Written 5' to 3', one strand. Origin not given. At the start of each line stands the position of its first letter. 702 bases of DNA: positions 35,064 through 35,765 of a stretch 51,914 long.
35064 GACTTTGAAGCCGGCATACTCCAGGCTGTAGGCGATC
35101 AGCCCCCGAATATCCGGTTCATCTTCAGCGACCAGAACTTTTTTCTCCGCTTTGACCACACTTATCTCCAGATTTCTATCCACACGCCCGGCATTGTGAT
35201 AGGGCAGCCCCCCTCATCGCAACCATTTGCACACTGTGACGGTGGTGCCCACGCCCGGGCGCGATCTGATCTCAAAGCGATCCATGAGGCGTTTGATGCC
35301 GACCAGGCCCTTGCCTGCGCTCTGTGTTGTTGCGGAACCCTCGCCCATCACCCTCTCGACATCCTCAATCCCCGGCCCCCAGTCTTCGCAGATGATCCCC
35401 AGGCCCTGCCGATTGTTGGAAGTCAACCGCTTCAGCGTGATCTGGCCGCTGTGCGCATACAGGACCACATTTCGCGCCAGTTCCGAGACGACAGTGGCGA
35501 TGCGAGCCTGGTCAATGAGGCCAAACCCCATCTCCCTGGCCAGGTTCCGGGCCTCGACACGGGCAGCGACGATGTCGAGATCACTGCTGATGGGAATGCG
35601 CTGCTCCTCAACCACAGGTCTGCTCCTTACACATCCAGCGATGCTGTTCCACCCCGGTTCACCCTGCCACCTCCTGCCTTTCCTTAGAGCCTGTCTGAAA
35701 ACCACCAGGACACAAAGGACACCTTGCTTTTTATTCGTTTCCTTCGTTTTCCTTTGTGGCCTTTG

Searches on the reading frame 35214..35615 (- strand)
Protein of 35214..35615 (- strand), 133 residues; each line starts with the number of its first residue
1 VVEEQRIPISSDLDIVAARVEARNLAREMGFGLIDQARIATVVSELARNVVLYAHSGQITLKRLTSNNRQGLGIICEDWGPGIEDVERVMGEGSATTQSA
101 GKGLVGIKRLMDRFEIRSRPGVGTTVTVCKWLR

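Call 14: search_protein_families(library=pfam, proteins=[window:35214-35615:-], max_evalue=0.001)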
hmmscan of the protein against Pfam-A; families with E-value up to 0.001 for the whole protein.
window:35214-35615:- (133 aa): 2 families
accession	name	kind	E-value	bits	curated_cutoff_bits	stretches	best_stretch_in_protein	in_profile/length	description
PF13581.12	HATPase_c_2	-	4.7e-11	43.2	27.4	1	16-130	9-127/127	Histidine kinase-like ATPase domain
PF02518.31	HATPase_c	-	5.4e-09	36.9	26.4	1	35-129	2-106/111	Histidine kinase-, DNA gyrase B-, and HSP90-like ATPase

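Call 15: search_protein_families(library=ncbifam, proteins=[window:35214-35615:-], max_evalue=0.001)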
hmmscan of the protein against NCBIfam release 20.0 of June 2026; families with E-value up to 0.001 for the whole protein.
window:35214-35615:- (133 aa): 4 families
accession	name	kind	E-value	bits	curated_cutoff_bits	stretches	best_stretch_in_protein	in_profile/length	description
TIGR01925.2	spIIAB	equivalog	4.9e-14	52.4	135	1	15-131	14-135/137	anti-sigma F factor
NF041045.1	RsbA_anti_sig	subfamily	2.2e-07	30.4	210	1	13-128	189-300/303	anti-sigma factor RsbA family regulatory protein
NF003144.0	PRK04069.1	equivalog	0.00046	19.6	145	1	15-132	19-143/161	anti-sigma B factor RsbW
NF012226.0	AdeS_HK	equivalog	0.00083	18.6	500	1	33-85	244-294/353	two-component sensor histidine kinase AdeS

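Call 17: find_homologous_proteins(query=window:35214-35615:-, max_evalue=0.001)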
Query window:35214-35615:- (133 aa): 424 proteins with E <= 0.001 among 459 candidates; the best 120 are listed.
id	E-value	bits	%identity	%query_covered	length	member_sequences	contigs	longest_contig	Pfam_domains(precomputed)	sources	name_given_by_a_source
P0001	9.4e-80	283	100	100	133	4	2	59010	PF13581.13,PF02518.32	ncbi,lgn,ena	-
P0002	8.2e-64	231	83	100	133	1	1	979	PF13581.13,PF02518.32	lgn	-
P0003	1.6e-55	204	78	99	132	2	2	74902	PF13581.13,PF02518.32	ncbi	-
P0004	2.3e-55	204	76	99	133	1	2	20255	PF13581.13,PF02518.32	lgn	-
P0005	3.3e-54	200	72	99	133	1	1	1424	PF13581.13,PF02518.32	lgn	-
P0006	9.0e-54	199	76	99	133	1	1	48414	PF13581.13,PF02518.32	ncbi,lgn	-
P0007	1.5e-53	198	76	99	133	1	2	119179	PF13581.13,PF02518.32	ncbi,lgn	-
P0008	5.6e-53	196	70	100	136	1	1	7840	PF13581.13,PF02518.32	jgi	jgi:serine/threonine-protein kinase RsbT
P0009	3.7e-52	194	71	100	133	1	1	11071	PF13581.13,PF02518.32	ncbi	-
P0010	4.6e-52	193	69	100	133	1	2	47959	PF13581.13,PF02518.32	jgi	jgi:serine/threonine-protein kinase RsbT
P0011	4.7e-52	193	69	100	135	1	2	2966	PF13581.13,PF02518.32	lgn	-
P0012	1.1e-51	192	69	98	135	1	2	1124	PF13581.13,PF02518.32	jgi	-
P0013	1.4e-50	188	70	98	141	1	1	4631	PF13581.13,PF02518.32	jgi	jgi:serine/threonine-protein kinase RsbT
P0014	1.5e-50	188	70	99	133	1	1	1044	PF13581.13,PF02518.32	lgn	-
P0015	1.8e-50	188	71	95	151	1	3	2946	PF13581.13,PF02518.32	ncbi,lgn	-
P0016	2.3e-50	188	70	99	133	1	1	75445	PF13581.13,PF02518.32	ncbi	-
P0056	7.4e-46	173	65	100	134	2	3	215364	PF13581.13,PF02518.32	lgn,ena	-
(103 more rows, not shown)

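Call 18: find_encoding_contigs(protein=P0001, flank=10000, max_places=3)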
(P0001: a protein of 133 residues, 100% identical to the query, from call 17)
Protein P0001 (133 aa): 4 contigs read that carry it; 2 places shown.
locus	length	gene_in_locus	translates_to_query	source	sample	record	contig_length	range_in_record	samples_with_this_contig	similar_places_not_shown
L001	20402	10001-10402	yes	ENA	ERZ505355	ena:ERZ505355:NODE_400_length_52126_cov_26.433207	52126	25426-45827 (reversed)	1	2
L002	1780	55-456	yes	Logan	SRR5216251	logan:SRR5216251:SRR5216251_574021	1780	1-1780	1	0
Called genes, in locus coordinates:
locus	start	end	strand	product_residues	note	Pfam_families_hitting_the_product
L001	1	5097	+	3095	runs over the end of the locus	PF01590:GAF, PF13185:GAF_2, PF13492:GAF_3, PF01590:GAF, PF01590:GAF, PF13185:GAF_2, PF13492:GAF_3, PF01590:GAF, +37 more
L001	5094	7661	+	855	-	PF13180:PDZ_2 (weak), PF17820:PDZ_6 (weak), PF01590:GAF (weak), PF13185:GAF_2 (weak), PF13492:GAF_3 (weak), PF00512:HisKA, PF02518:HATPase_c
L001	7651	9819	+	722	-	PF00072:Response_reg, PF01590:GAF, PF13185:GAF_2, PF13492:GAF_3, PF01590:GAF, PF13185:GAF_2, PF13492:GAF_3, PF00512:HisKA, +1 more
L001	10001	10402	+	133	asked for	PF13581:HATPase_c_2, PF02518:HATPase_c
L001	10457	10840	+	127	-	PF00072:Response_reg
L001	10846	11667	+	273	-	PF00561:Abhydrolase_1, PF12146:Hydrolase_4 (weak), PF12697:Abhydrolase_6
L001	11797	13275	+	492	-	PF04932:Wzy_C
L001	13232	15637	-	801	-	PF13567:DUF4131, PF03772:Competence, PF00753:Lactamase_B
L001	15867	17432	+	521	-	PF03176:MMPL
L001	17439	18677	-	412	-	-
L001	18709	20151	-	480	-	PF04545:Sigma70_r4 (weak), PF00931:NB-ARC, PF13191:AAA_16 (weak)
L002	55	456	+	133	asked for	PF13581:HATPase_c_2, PF02518:HATPase_c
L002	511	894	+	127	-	PF00072:Response_reg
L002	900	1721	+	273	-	PF00561:Abhydrolase_1, PF12146:Hydrolase_4 (weak), PF12697:Abhydrolase_6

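Call 19: find_encoding_contigs(protein=P0007, flank=10000, max_places=3)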
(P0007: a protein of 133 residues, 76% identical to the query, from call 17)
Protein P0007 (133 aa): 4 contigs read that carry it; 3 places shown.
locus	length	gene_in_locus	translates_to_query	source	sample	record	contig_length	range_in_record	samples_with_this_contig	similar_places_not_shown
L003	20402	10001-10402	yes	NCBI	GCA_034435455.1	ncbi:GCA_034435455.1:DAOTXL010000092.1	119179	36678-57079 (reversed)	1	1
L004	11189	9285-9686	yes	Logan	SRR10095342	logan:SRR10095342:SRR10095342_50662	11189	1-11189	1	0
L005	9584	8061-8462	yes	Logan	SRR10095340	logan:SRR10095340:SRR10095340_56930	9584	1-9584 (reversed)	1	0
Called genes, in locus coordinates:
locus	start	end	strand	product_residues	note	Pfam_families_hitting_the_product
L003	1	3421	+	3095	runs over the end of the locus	PF01590:GAF, PF13185:GAF_2, PF01590:GAF, PF01590:GAF, PF13185:GAF_2, PF13492:GAF_3, PF01590:GAF, PF13185:GAF_2, +36 more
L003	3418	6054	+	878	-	PF13180:PDZ_2 (weak), PF17820:PDZ_6 (weak), PF13185:GAF_2, PF01590:GAF, PF00512:HisKA, PF02518:HATPase_c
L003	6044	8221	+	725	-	PF00072:Response_reg, PF01590:GAF, PF13185:GAF_2, PF13492:GAF_3, PF01590:GAF, PF13185:GAF_2, PF13492:GAF_3, PF00512:HisKA, +1 more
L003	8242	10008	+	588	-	PF01590:GAF, PF13185:GAF_2, PF13492:GAF_3, PF01590:GAF, PF13185:GAF_2, PF13492:GAF_3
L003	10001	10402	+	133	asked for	PF13581:HATPase_c_2, PF02518:HATPase_c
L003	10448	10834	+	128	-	PF00072:Response_reg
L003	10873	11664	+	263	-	PF00561:Abhydrolase_1, PF12146:Hydrolase_4 (faint), PF12697:Abhydrolase_6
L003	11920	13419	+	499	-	PF04932:Wzy_C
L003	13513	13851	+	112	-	PF01740:STAS, PF13466:STAS_2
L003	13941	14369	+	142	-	PF13581:HATPase_c_2, PF02518:HATPase_c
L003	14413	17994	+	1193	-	PF01590:GAF, PF13185:GAF_2, PF13492:GAF_3, PF01590:GAF, PF13185:GAF_2, PF13492:GAF_3, PF01590:GAF, PF13185:GAF_2, +4 more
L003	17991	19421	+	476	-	PF00293:NUDIX, PF01784:DUF34_NIF3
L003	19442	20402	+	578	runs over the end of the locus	PF14716:HHH_8, PF14520:HHH_5, PF14791:DNA_pol_B_thumb, PF02811:PHP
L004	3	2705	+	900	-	?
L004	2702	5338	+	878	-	PF13180:PDZ_2 (weak), PF17820:PDZ_6 (weak), PF13185:GAF_2, PF01590:GAF, PF00512:HisKA, PF02518:HATPase_c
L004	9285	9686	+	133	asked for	PF13581:HATPase_c_2, PF02518:HATPase_c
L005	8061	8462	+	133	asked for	PF13581:HATPase_c_2, PF02518:HATPase_c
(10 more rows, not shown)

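Call 20: find_encoding_contigs(protein=P0056, flank=10000, max_places=3)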
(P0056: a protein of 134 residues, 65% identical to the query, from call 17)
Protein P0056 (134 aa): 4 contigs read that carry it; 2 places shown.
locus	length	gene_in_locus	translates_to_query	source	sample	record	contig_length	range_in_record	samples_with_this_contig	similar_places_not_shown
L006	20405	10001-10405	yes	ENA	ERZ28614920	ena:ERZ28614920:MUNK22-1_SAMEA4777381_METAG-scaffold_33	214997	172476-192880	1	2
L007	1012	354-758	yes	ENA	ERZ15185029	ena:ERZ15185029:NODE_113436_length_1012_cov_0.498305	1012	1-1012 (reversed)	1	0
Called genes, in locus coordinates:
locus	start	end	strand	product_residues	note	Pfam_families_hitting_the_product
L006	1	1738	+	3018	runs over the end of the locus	PF01590:GAF, PF13185:GAF_2, PF13492:GAF_3, PF01590:GAF, PF13185:GAF_2, PF13492:GAF_3, PF01590:GAF, PF13185:GAF_2, +32 more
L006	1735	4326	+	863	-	PF00512:HisKA, PF02518:HATPase_c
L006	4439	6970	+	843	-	PF01590:GAF, PF13185:GAF_2, PF01590:GAF, PF13492:GAF_3, PF01590:GAF, PF13185:GAF_2, PF13492:GAF_3, PF01740:STAS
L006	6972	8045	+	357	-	PF01740:STAS, PF13466:STAS_2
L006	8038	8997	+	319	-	PF01590:GAF, PF13185:GAF_2, PF13492:GAF_3 (weak), PF01740:STAS, PF13466:STAS_2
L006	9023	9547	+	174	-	PF01740:STAS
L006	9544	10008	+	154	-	PF01740:STAS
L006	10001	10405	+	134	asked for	PF13581:HATPase_c_2, PF02518:HATPase_c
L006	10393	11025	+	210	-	PF07228:SpoIIE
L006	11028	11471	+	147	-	PF00072:Response_reg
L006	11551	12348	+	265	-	PF00561:Abhydrolase_1, PF12146:Hydrolase_4 (weak), PF12697:Abhydrolase_6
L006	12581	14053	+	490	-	PF04932:Wzy_C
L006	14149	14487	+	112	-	PF01740:STAS, PF13466:STAS_2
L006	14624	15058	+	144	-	PF13581:HATPase_c_2, PF02518:HATPase_c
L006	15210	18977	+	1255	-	PF01590:GAF, PF13185:GAF_2, PF13492:GAF_3, PF01590:GAF, PF13185:GAF_2, PF13492:GAF_3, PF01590:GAF, PF13185:GAF_2, +4 more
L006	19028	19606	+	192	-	PF00293:NUDIX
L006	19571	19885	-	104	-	PF01336:tRNA_anti-codon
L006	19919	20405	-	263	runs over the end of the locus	PF00459:Inositol_P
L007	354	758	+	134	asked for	PF13581:HATPase_c_2, PF02518:HATPase_c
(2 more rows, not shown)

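Call 23: find_encoding_contigs(protein=P0003, flank=10000, max_places=2)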
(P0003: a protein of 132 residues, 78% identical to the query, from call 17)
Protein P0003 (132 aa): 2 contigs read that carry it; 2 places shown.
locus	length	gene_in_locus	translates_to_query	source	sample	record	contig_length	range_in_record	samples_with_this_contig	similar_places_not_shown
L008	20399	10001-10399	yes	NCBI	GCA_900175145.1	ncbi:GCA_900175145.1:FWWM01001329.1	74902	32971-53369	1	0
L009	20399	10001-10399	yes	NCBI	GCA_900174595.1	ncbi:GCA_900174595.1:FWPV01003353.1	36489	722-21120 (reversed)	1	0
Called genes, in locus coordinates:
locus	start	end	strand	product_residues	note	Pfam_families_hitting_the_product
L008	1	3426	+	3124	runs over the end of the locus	PF13185:GAF_2, PF01590:GAF, PF01590:GAF, PF13492:GAF_3, PF01590:GAF, PF13185:GAF_2, PF13492:GAF_3, PF01590:GAF, +36 more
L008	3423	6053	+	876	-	PF13180:PDZ_2 (weak), PF01590:GAF (weak), PF13185:GAF_2 (faint), PF00512:HisKA, PF02518:HATPase_c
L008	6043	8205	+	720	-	PF00072:Response_reg, PF01590:GAF, PF13185:GAF_2, PF13492:GAF_3, PF01590:GAF, PF13185:GAF_2, PF13492:GAF_3, PF00512:HisKA, +1 more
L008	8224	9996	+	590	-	PF13185:GAF_2, PF01590:GAF, PF13492:GAF_3, PF01590:GAF, PF13185:GAF_2, PF13492:GAF_3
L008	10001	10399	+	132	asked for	PF13581:HATPase_c_2, PF02518:HATPase_c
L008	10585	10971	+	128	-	PF00072:Response_reg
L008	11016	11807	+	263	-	PF00561:Abhydrolase_1, PF12146:Hydrolase_4, PF12697:Abhydrolase_6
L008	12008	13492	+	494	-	PF04932:Wzy_C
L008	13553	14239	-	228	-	PF02592:Vut_1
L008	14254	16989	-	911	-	PF13231:PMT_2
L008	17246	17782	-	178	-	PF13240:Zn_Ribbon_1 (faint), PF12773:DZR (weak)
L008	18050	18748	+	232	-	PF20582:UPF0758_N, PF04002:RadC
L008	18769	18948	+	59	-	-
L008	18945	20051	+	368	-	PF00350:Dynamin_N (faint), PF01926:MMR_HSR1, PF02421:FeoB_N, PF00009:GTP_EFTU, PF05128:DUF697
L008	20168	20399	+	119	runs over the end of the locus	PF03091:CutA1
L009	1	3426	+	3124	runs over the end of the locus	PF13185:GAF_2, PF01590:GAF, PF01590:GAF, PF13492:GAF_3, PF01590:GAF, PF13185:GAF_2, PF13492:GAF_3, PF01590:GAF, +36 more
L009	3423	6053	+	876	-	PF13180:PDZ_2 (weak), PF01590:GAF (weak), PF13185:GAF_2 (faint), PF00512:HisKA, PF02518:HATPase_c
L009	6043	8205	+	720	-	PF00072:Response_reg, PF01590:GAF, PF13185:GAF_2, PF13492:GAF_3, PF01590:GAF, PF13185:GAF_2, PF13492:GAF_3, PF00512:HisKA, +1 more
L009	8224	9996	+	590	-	PF13185:GAF_2, PF01590:GAF, PF13492:GAF_3, PF01590:GAF, PF13185:GAF_2, PF13492:GAF_3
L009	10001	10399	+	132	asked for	PF13581:HATPase_c_2, PF02518:HATPase_c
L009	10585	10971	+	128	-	PF00072:Response_reg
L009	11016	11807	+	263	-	PF00561:Abhydrolase_1, PF12146:Hydrolase_4 (weak), PF12697:Abhydrolase_6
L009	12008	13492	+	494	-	PF04932:Wzy_C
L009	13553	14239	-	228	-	PF02592:Vut_1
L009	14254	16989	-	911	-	PF13231:PMT_2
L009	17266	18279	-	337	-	PF00033:Cytochrome_B, PF13631:Cytochrom_B_N_2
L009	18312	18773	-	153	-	PF00355:Rieske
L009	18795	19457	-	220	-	PF13442:Cytochrome_CBB3 (faint)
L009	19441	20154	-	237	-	-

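Call 24: find_encoding_contigs(protein=P0016, flank=10000, max_places=2)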
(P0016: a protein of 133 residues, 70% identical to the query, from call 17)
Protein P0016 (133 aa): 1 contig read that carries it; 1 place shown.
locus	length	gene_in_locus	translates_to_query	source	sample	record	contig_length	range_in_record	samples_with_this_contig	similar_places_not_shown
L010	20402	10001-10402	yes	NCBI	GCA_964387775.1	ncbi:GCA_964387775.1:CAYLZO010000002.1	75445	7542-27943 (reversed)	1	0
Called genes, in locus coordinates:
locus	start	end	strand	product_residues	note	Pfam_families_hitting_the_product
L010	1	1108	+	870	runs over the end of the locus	PF13180:PDZ_2 (weak), PF13185:GAF_2 (weak), PF13492:GAF_3 (faint), PF00512:HisKA, PF02518:HATPase_c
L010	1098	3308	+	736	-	PF00072:Response_reg, PF01590:GAF, PF13185:GAF_2, PF13492:GAF_3, PF01590:GAF, PF13185:GAF_2, PF13492:GAF_3, PF00512:HisKA, +1 more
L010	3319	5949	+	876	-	PF01590:GAF, PF13185:GAF_2, PF13492:GAF_3, PF01590:GAF, PF13185:GAF_2, PF13492:GAF_3, PF01590:GAF, PF13185:GAF_2, +3 more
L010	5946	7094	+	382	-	PF01740:STAS, PF13466:STAS_2 (weak)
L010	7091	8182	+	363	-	PF01740:STAS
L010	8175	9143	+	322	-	PF01590:GAF, PF13185:GAF_2, PF13492:GAF_3 (faint), PF01740:STAS, PF13466:STAS_2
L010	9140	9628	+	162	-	PF01740:STAS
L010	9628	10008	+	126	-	PF01740:STAS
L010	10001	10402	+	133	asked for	PF13581:HATPase_c_2, PF02518:HATPase_c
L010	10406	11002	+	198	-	PF07228:SpoIIE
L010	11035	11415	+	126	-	PF00072:Response_reg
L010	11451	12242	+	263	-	PF00561:Abhydrolase_1, PF12146:Hydrolase_4, PF12697:Abhydrolase_6, PF03959:FSH1 (weak)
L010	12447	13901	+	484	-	PF04932:Wzy_C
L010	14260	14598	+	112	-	PF01740:STAS, PF13466:STAS_2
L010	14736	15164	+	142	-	PF13581:HATPase_c_2, PF02518:HATPase_c (weak)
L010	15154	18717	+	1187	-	PF01590:GAF, PF13185:GAF_2, PF13492:GAF_3, PF01590:GAF, PF13185:GAF_2, PF13492:GAF_3, PF01590:GAF, PF13185:GAF_2, +5 more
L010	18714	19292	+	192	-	PF00293:NUDIX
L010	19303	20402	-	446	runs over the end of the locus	PF00232:Glyco_hydro_1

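Call 25: find_encoding_contigs(protein=P0010, flank=10000, max_places=2)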
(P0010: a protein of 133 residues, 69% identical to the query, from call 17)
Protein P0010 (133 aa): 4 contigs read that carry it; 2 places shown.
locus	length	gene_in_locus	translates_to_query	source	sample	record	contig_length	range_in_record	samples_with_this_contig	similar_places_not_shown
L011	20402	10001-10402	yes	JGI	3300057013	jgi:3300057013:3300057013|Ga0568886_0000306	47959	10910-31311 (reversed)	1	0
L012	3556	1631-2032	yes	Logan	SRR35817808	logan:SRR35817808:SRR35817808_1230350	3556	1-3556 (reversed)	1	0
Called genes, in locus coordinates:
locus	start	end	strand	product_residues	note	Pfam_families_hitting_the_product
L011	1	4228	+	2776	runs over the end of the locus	PF01590:GAF, PF13185:GAF_2, PF13492:GAF_3, PF01590:GAF, PF13185:GAF_2, PF13492:GAF_3, PF01590:GAF, PF13185:GAF_2, +30 more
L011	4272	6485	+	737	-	PF00072:Response_reg, PF01590:GAF, PF13185:GAF_2, PF13492:GAF_3, PF01590:GAF, PF13185:GAF_2, PF13492:GAF_3, PF00512:HisKA, +1 more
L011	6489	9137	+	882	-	PF01590:GAF, PF13185:GAF_2, PF13492:GAF_3, PF13185:GAF_2, PF01590:GAF, PF01590:GAF, PF13185:GAF_2, PF13492:GAF_3, +3 more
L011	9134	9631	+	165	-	PF01740:STAS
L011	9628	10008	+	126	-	PF01740:STAS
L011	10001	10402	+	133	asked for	PF13581:HATPase_c_2, PF02518:HATPase_c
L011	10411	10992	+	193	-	PF07228:SpoIIE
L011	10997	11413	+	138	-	PF00072:Response_reg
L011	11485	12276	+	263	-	PF00561:Abhydrolase_1, PF12146:Hydrolase_4, PF12697:Abhydrolase_6, PF03959:FSH1 (weak)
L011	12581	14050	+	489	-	PF04932:Wzy_C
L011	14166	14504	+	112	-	PF01740:STAS, PF13466:STAS_2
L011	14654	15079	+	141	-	PF13581:HATPase_c_2, PF02518:HATPase_c (weak)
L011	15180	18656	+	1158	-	PF01590:GAF, PF13185:GAF_2, PF01590:GAF, PF13185:GAF_2, PF13492:GAF_3, PF01590:GAF, PF13185:GAF_2, PF13492:GAF_3, +4 more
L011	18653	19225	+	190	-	PF00293:NUDIX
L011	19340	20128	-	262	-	PF00459:Inositol_P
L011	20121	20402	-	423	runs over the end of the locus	PF00027:cNMP_binding, PF00512:HisKA, PF02518:HATPase_c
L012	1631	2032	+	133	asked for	PF13581:HATPase_c_2, PF02518:HATPase_c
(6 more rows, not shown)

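Call 35: find_related_loci(query=A2, collection=genome_contigs, flank=10000)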
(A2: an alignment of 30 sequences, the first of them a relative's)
Query A2 (133 aa) in genome_contigs; peptide patterns used: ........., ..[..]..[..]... (x = any residue, [..] = any of these).
327 stretches matched a pattern; 315 encode a relative of the query (tblastn E <= 1e-3); the best 80 are kept; 80 distinct loci.
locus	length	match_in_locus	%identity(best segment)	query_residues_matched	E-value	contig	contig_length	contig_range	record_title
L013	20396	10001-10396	75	1-132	1e-58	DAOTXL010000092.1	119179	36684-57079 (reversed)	MAG TPA_asm: Anaerolineae bacterium isolate H21_249 k133_692998, whole genome shotgun sequence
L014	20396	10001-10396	70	1-132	7e-56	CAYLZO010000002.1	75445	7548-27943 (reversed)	MAG TPA_asm: uncultured Anaerolineaceae bacterium isolate SRP141376_co1_201 genome assembly, contig: NODE_878_length_754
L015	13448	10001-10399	62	1-133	1e-51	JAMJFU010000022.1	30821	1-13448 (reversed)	MAG: Anaerolineae bacterium isolate B4-07 NODE_22_length_30821_cov_5.294481, whole genome shotgun sequence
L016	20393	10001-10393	60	3-133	2e-49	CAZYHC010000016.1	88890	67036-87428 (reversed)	MAG TPA_asm: uncultured Anaerolineales bacterium isolate binchicken_co294_99 genome assembly, contig: NODE_482_length_88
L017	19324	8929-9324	61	3-133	3e-49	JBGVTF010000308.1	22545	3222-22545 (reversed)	MAG: Anaerolineae bacterium isolate S_237_B7 k127_5003, whole genome shotgun sequence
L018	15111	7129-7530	60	1-133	6e-49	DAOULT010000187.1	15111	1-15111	MAG TPA_asm: Anaerolineae bacterium isolate W31_52 k127_932494, whole genome shotgun sequence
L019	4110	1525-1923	61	2-133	2e-48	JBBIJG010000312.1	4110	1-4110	MAG: Caldilineae bacterium isolate BR1F70218_bin_157 NODE_6144_length_4110_cov_3.230826, whole genome shotgun sequence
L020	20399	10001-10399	60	1-133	3e-48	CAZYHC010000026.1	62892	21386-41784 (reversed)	MAG TPA_asm: uncultured Anaerolineales bacterium isolate binchicken_co294_99 genome assembly, contig: NODE_781_length_62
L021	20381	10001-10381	62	7-133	1e-47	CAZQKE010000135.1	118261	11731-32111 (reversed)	MAG TPA_asm: uncultured Anaerolineaceae bacterium isolate binchicken_co219_462 genome assembly, contig: k141_688686, who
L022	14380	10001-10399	59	1-133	1e-47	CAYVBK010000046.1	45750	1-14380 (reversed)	MAG TPA_asm: uncultured Anaerolineae bacterium isolate binchicken_co44_225 genome assembly, contig: NODE_1445_length_457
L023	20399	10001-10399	65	1-133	9e-49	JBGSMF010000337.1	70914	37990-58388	MAG: Thermoflexales bacterium isolate JTS-AC224 k141_2059114, whole genome shotgun sequence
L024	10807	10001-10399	56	1-133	1e-47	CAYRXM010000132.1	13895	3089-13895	MAG TPA_asm: uncultured Anaerolineae bacterium isolate binchicken_co43_70 genome assembly, contig: NODE_7912_length_1389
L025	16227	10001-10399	59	1-133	2e-47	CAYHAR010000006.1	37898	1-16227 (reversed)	MAG TPA_asm: uncultured Anaerolineae bacterium isolate ERP119294_co1_453 genome assembly, contig: NODE_1148_length_37898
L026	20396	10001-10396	59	3-133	6e-47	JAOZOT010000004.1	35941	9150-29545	MAG: Anaerolineae bacterium isolate GMC4.maxbin2.235_sub GMC4_677_length_35941_cov_21.613721, whole genome shotgun seque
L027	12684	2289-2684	58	3-133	4e-46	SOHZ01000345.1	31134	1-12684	MAG: Anaerolineales bacterium isolate E26_bin7 NODE_25_length_31134_cov_15.018019, whole genome shotgun sequence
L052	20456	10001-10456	54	1-133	3e-44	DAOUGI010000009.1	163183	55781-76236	MAG TPA_asm: Anaerolineae bacterium isolate R44_137 k83_3607766, whole genome shotgun sequence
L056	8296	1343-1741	57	1-133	1e-43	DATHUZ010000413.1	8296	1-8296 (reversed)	MAG TPA_asm: Anaerolineae bacterium isolate SMAG_U16120 k141_224141, whole genome shotgun sequence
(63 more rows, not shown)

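Call 43: search_solved_structures(query=window:35214-35615:-, max_evalue=0.01, show_alignments=2)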
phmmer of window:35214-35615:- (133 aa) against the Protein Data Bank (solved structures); distinct sequences matched with E-value up to 0.01: 0.
